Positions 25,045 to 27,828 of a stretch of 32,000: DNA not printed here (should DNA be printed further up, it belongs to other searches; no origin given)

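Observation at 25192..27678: An STT3/AglB oligosaccharyltransferase paralog is fused to an extra C-terminal alpha/alpha-repeat-like domain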

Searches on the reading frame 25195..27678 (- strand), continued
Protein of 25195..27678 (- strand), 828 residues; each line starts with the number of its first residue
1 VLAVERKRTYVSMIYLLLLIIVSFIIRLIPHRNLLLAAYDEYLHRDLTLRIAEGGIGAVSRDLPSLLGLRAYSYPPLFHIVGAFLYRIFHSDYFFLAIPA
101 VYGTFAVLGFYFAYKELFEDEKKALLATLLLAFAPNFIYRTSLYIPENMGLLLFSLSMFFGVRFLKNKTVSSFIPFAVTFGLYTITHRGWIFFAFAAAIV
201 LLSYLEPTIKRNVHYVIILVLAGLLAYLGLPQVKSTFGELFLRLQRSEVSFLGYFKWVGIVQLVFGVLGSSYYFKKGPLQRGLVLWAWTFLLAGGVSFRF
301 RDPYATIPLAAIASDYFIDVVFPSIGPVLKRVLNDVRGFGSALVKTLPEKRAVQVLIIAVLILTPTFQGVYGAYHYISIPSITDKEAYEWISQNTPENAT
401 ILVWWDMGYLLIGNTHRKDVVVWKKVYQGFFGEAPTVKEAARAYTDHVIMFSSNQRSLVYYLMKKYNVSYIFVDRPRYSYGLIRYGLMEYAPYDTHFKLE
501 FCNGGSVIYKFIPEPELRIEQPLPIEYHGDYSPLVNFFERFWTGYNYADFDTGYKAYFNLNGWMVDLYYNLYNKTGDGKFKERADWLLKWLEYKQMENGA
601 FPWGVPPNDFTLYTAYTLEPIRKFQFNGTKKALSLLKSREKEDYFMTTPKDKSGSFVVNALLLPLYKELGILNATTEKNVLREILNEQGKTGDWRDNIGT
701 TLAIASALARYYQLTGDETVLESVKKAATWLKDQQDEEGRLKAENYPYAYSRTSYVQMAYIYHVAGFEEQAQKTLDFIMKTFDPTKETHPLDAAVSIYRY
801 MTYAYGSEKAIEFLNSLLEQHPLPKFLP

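Call 16: search_protein_families(library=pfam, alignment_id=A1, max_evalue=0.01)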
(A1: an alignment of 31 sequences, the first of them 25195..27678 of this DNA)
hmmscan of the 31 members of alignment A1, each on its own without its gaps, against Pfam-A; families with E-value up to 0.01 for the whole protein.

A. member 1, window:25195-27678:- (828 aa): 5 families
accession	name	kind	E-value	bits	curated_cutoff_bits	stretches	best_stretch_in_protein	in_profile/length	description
PF13231.12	PMT_2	-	6e-08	33.5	26.1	1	75-224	3-152/160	Dolichyl-phosphate-mannose-protein mannosyltransferase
PF07944.18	Beta-AFase-like_GH127_cat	-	0.00017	21.1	24.9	1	670-745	98-171/376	Beta-L-arabinofuranosidase, GH127 catalytic domain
PF20604.3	DUF6798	-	0.00025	21.2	26.9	1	385-428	4-46/61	Domain of unknown function (DUF6798)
PF06662.19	C5-epim_C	-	0.00038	20.4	23.3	1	694-776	25-112/188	D-glucuronyl C5-epimerase C-terminus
PF19805.5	DUF6288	-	0.0094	15.6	26.3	0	707-742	169-204/402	Family of unknown function (DUF6288)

B. families by the number of members that match (of 31 scanned): 14 families
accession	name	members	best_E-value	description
PF13231.12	PMT_2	26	7.3e-11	Dolichyl-phosphate-mannose-protein mannosyltransferase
PF20604.3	DUF6798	26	2.5e-08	Domain of unknown function (DUF6798)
PF13243.12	SQHop_cyclase_C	14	4e-06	Squalene-hopene cyclase C-terminal domain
PF07944.18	Beta-AFase-like_GH127_cat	12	4.9e-05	Beta-L-arabinofuranosidase, GH127 catalytic domain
PF09492.16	Pec_lyase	9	3.3e-06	Pectic acid lyase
PF02516.20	STT3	6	1.9e-10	Oligosaccharyl transferase STT3, N-terminal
PF19805.5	DUF6288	5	0.00068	Family of unknown function (DUF6288)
PF02366.24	PMT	4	2.4e-07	Dolichyl-phosphate-mannose-protein mannosyltransferase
PF06662.19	C5-epim_C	4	0.00011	D-glucuronyl C5-epimerase C-terminus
PF13249.12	SQHop_cyclase_N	4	0.0011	Squalene-hopene cyclase N-terminal domain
PF07470.19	Glyco_hydro_88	3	0.00023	Glycosyl Hydrolase Family 88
PF20176.3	DUF6541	2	9.5e-05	Family of unknown function (DUF6541)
PF07678.20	TED_complement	2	0.0016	A-macroglobulin TED domain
PF03901.23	Glyco_transf_22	1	6.1e-07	Alg9-like mannosyltransferase family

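Call 17: find_encoding_contigs(protein=P0060, flank=8000, max_places=2)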
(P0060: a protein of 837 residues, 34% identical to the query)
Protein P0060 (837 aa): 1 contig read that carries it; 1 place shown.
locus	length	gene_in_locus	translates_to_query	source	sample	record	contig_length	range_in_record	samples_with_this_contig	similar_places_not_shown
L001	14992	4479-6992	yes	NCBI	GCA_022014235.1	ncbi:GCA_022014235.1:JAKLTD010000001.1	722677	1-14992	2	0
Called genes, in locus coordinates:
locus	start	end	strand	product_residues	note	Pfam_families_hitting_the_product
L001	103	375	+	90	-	PF13239:2TM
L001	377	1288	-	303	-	PF13412:HTH_24 (weak), PF13545:HTH_Crp_2 (weak), PF01895:PhoU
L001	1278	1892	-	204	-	-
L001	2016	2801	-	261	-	PF00149:Metallophos, PF12850:Metallophos_2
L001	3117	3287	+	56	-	PF00037:Fer4, PF12797:Fer4_2 (weak), PF12837:Fer4_6 (weak), PF12838:Fer4_7 (weak), PF13237:Fer4_10, PF14697:Fer4_21 (weak), PF12838:Fer4_7, PF13187:Fer4_9 (weak), +4 more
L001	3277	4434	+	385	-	PF00890:FAD_binding_2 (weak), PF01266:DAO (faint), PF01494:FAD_binding_3 (weak), PF05834:Lycopene_cycl (faint), PF12831:FAD_oxidored, PF04820:Trp_halogenase, PF22578:GGR_cat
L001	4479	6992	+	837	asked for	-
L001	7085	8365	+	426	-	PF00514:Arm (faint), PF02985:HEAT (faint), PF12717:Cnd1 (faint), PF13513:HEAT_EZ (faint), PF03130:HEAT_PBS, PF13646:HEAT_2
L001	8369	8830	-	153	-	PF12838:Fer4_7 (faint), PF13187:Fer4_9 (faint), PF14697:Fer4_21 (faint), PF13247:Fer4_11, PF12797:Fer4_2 (weak), PF00037:Fer4 (weak), PF12837:Fer4_6 (weak), PF13237:Fer4_10 (weak)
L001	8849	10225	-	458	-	PF04060:FeS, PF03599:CdhD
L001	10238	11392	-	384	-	PF03599:CdhD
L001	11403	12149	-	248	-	PF00142:Fer4_NifH (faint), PF01656:CbiA, PF02374:ArsA_ATPase, PF06564:CBP_BcsQ (weak), PF10609:ParA, PF13614:AAA_31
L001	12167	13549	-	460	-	PF03598:CdhC, PF19436:ACS_CODH_B_C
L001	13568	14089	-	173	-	PF02552:CO_dh, PF00205:TPP_enzyme_M (weak)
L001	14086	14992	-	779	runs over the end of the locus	PF13534:Fer4_17 (faint), PF03063:Prismane, PF12838:Fer4_7 (weak), PF13187:Fer4_9 (weak)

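Call 18: find_encoding_contigs(protein=P0013, flank=7000, max_places=1)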
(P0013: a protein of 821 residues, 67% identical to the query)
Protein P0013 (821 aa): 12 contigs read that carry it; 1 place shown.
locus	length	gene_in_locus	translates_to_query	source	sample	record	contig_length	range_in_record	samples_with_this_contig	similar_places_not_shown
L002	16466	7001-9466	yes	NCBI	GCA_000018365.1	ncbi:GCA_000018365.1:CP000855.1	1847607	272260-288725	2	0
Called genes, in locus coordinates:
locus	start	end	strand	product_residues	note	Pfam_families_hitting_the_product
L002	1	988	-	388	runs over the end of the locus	PF04981:NMD3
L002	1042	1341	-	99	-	PF04242:DUF424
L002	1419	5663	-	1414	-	PF00082:Peptidase_S8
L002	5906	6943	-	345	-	-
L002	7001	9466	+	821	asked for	PF13231:PMT_2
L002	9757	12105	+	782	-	PF01326:PPDK_N, PF00391:PEP-utilizers, PF02896:PEP-utilizers_C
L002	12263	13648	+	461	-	PF01554:MatE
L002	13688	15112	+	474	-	PF01554:MatE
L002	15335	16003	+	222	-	PF14681:UPRTase, PF00156:Pribosyltran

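Call 19: find_encoding_contigs(protein=P0051, flank=7000, max_places=1)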
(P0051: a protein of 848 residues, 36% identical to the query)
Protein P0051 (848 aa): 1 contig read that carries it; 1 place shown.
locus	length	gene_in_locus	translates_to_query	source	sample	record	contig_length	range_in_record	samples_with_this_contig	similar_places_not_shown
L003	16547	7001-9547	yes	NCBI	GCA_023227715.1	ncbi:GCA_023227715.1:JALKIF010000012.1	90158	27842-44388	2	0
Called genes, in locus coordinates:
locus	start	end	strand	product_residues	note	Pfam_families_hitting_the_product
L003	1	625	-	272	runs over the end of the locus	PF12849:PBP_like_2, PF01547:SBP_bac_1, PF13531:SBP_bac_11, PF12727:PBP_like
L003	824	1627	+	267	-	PF00285:Citrate_synt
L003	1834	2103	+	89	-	PF13239:2TM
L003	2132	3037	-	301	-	PF01047:MarR (weak), PF13412:HTH_24 (weak), PF26611:MAD7 (weak), PF12802:MarR_2 (faint), PF13545:HTH_Crp_2 (weak), PF01895:PhoU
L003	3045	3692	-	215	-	-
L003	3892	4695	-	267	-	PF00149:Metallophos, PF12850:Metallophos_2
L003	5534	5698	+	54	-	PF00037:Fer4 (weak), PF12797:Fer4_2 (faint), PF12837:Fer4_6 (faint), PF13237:Fer4_10 (weak), PF25160:LdpA_Fe-S-bd (faint), PF12838:Fer4_7 (weak), PF13187:Fer4_9 (weak), PF00037:Fer4 (weak), +3 more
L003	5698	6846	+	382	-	PF00890:FAD_binding_2 (faint), PF01494:FAD_binding_3, PF12831:FAD_oxidored, PF22578:GGR_cat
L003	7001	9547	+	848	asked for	-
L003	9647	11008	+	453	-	PF13513:HEAT_EZ (faint), PF24714:TOR1L1_N (faint), PF25767:ARM_TBCD_2nd (faint), PF00514:Arm (faint), PF02985:HEAT (faint), PF03130:HEAT_PBS (faint), PF13646:HEAT_2, PF13646:HEAT_2, +4 more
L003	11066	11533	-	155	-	PF12797:Fer4_2 (faint), PF12838:Fer4_7 (faint), PF13187:Fer4_9 (faint), PF13247:Fer4_11, PF00037:Fer4 (weak), PF12837:Fer4_6 (weak), PF13237:Fer4_10 (weak)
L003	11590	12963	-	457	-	PF04060:FeS, PF03599:CdhD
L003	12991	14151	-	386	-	PF03599:CdhD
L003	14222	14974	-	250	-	PF00142:Fer4_NifH (faint), PF01656:CbiA, PF02374:ArsA_ATPase, PF06564:CBP_BcsQ, PF10609:ParA (weak), PF13479:AAA_24 (faint), PF13614:AAA_31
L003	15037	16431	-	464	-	PF03598:CdhC, PF19436:ACS_CODH_B_C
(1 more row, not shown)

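Call 20: find_encoding_contigs(protein=P0078, flank=7000, max_places=1)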
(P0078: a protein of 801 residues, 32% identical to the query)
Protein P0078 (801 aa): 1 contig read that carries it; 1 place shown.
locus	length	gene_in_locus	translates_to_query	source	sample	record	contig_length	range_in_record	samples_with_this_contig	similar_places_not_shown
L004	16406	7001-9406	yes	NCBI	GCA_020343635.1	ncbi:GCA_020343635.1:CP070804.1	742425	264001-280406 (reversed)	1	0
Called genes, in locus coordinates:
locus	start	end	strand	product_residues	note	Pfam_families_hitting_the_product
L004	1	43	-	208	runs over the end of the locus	PF00498:FHA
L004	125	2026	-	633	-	PF08915:tRNA-Thr_ED, PF00587:tRNA-synt_2b, PF03129:HGTP_anticodon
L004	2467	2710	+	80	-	-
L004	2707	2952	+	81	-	-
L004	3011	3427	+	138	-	PF01090:Ribosomal_S19e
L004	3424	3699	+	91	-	PF01984:dsDNA_bind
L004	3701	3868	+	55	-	-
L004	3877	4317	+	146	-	PF01198:Ribosomal_L31e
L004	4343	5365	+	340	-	PF01142:TruD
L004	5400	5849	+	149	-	-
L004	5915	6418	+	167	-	-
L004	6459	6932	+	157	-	-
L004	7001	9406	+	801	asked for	PF13231:PMT_2 (weak)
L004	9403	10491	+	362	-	PF13439:Glyco_transf_4, PF13477:Glyco_trans_4_2, PF13579:Glyco_trans_4_4, PF20706:GT4-conflict, PF00534:Glycos_transf_1, PF13692:Glyco_trans_1_4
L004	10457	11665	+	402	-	PF01901:O_anti_polymase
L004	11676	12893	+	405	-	PF01943:Polysacc_synt, PF13440:Polysacc_synt_3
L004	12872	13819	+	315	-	PF04122:CW_binding_2 (faint), PF01978:TrmB (weak), PF13545:HTH_Crp_2 (weak), PF01047:MarR, PF13412:HTH_24 (weak), PF24034:DUF7343, PF12802:MarR_2 (weak)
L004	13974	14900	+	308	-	PF00953:Glycos_transf_4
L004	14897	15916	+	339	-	PF04007:DUF354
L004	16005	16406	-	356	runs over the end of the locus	PF05124:S_layer_C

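Call 22: search_protein_families(library=pfam, proteins=[L002:5906-6940:-, L004:10457-11662:+, L001:7085-8362:+], max_evalue=10)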
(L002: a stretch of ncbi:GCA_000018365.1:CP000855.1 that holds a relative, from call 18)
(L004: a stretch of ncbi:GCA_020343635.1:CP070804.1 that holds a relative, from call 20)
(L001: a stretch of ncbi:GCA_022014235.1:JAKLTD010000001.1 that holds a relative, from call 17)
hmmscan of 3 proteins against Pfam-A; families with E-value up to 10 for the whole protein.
L002:5906-6940:- (344 aa): 0 families

L004:10457-11662:+ (402 aa): 3 families
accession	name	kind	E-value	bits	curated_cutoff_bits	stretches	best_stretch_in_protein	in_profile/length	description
PF01901.21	O_anti_polymase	-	2.3e-15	57.2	24.2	1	17-373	5-332/335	Putative O-antigen polymerase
PF07069.16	PRRSV_2b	-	0.058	14.4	25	1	355-387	19-51/73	Porcine reproductive and respiratory syndrome virus 2b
PF15967.10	Nucleoporin_FG2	-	0.21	10.5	32.3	1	24-51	201-228/604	Nucleoporin FG repeated region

L001:7085-8362:+ (426 aa): 15 families
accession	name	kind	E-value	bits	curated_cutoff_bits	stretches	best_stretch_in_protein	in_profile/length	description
PF13646.12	HEAT_2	-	4.2e-53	178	27.7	5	194-282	1-87/88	HEAT repeats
PF03130.22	HEAT_PBS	-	1e-33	112.3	20.9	7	54-80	1-27/27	PBS lyase HEAT-like repeat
PF02985.28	HEAT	-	1.9e-26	90.1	23.5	6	195-220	3-28/31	HEAT repeat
PF12717.13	Cnd1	-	2.4e-08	34.7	26.4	2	54-128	2-86/162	non-SMC mitotic condensation complex subunit 1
PF13513.12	HEAT_EZ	-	1.5e-06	29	27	2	54-95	3-54/55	HEAT-like repeat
PF00514.29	Arm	-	2.6e-06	27.7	20.6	2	67-94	10-37/41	Armadillo/beta-catenin-like repeat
PF24714.1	TOR1L1_N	-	0.00015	21.6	43.3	1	3-30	215-242/281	TORTIFOLIA1 N-terminal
PF11838.14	ERAP1_C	-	0.0002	21.3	38.2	2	19-110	130-225/318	ERAP1-like C-terminal domain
PF14663.11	RasGEF_N_2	-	0.00023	21.9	27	1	71-134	7-71/108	Rapamycin-insensitive companion of mTOR RasGEF_N domain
PF01602.26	Adaptin_N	-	0.0025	16.9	37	1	74-158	84-178/524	Adaptin N terminal region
PF21581.3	SCD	-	0.008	16.9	27.5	0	77-102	38-63/75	Stromalin conservative domain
PF01347.28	Vitellogenin_N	-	0.013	14.6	24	1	58-139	482-571/590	Lipoprotein amino terminal region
PF25757.1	TPR_DNAAF5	-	0.015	15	27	1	189-252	165-231/288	Dynein axonemal assembly factor 5-like, TPR repeats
PF20168.4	PDS5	-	0.032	12.5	27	2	155-190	314-349/1053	Sister chromatid cohesion protein PDS5 protein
PF05918.17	API5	-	0.11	11.8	27.4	1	69-101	59-91/536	Apoptosis inhibitory protein 5 (API5)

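Call 28: predict_structure(alignment_id=A1)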
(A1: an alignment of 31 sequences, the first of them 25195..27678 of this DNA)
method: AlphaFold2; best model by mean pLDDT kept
length: 828 residues; sequences in the alignment: 31
mean_pLDDT: 91.0   pTM: 0.84
mean pLDDT of the five models: 91.0, 90.7, 89.9, 89.6, 89.4
residues with pLDDT >= 90: 597; 70-90: 204; 50-70: 22; < 50: 5
segments of 3 or more residues with pLDDT < 50: 1-3
pLDDT, mean of each block of 10 residues (from residue 1): 58 91 95 88 93 89 81 87 94 93 97 95 96 94 93 96 92 94 90 91 89 89 90 77 59 76 92 89 94 76 88 95 87 78 82 88 92 85 86 95 92 93 89 86 95 95 98 93 93 96 96 92 90 95 93 92 98 96 96 96 94 97 93 97 92 91 97 96 96 91 97 97 98 93 85 96 97 96 93 97 97 97 71
secondary structure, 60 per line:
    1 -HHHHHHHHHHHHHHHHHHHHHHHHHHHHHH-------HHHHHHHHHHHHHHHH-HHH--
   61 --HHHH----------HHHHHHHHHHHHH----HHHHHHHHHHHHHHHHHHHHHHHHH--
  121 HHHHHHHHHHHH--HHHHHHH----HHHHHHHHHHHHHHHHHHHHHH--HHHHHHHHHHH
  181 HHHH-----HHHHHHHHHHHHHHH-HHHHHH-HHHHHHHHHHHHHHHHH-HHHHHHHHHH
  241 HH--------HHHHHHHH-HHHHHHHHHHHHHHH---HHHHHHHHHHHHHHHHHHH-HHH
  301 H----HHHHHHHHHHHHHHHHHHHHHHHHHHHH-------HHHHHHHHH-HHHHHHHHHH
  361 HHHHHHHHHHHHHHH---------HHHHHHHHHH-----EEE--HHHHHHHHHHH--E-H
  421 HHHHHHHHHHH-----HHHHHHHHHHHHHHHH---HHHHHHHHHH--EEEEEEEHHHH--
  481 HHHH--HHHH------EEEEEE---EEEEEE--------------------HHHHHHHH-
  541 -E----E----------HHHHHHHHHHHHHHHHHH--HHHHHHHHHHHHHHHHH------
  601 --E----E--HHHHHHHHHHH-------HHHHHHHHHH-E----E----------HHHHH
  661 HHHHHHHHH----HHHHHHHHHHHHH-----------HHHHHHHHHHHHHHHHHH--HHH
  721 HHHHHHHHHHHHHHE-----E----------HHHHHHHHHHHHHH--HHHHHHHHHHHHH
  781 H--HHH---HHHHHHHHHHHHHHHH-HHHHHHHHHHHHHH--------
elements in order (helices of 4 or more, strands of 3 or more residues): H2-31 H39-54 H63-66 H77-89 H94-118 H121-132 H135-141 H146-167 H170-184 H190-204 H206-211 H213-229 H231-242 H251-258 H260-274 H278-296 H298-301 H306-333 H341-349 H351-375 H385-394 E400-402 H405-415 H420-431 H437-452 H456-465 E468-474 H475-478 H481-484 H487-490 E497-502 E506-511 H532-539 H558-575 H578-594 H611-621 H629-638 H656-669 H674-686 H698-715 H718-734 H752-765 H768-781 H790-805 H807-820
